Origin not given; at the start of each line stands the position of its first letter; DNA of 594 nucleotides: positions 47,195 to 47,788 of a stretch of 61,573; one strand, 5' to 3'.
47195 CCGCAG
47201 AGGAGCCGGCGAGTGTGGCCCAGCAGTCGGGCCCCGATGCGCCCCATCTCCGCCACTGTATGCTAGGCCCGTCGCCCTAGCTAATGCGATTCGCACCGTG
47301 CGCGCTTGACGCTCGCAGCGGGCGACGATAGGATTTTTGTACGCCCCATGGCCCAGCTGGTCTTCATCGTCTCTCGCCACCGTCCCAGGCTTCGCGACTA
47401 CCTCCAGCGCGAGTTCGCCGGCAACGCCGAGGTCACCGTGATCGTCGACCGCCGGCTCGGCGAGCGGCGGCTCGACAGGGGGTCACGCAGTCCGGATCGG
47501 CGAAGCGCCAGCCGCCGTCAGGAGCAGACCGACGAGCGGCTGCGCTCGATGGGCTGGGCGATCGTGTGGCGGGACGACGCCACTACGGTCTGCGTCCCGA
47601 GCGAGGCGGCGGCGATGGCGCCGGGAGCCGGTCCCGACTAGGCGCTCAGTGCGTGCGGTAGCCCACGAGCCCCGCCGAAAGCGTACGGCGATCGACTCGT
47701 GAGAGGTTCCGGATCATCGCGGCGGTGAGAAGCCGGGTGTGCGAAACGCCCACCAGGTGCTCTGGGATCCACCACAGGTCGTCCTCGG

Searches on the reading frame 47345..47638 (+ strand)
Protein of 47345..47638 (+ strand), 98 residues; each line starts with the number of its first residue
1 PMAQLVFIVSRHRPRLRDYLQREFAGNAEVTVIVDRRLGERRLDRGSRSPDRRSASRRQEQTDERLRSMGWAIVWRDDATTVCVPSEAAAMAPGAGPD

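Call 9: search_protein_families(library=pfam, proteins=[window:47345-47638:+], max_evalue=10)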
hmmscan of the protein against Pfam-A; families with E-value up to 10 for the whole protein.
window:47345-47638:+ (98 aa): 0 families

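Call 67: search_protein_families(library=ncbifam, proteins=[window:47345-47638:+], max_evalue=1)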
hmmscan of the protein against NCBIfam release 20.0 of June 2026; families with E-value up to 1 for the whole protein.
window:47345-47638:+ (98 aa): 1 family
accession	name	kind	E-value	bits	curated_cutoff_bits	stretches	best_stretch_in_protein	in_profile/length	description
NF011235.0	PRK14642.1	equivalog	0.095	12.3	297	1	51-80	119-149/199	ribosome maturation factor RimP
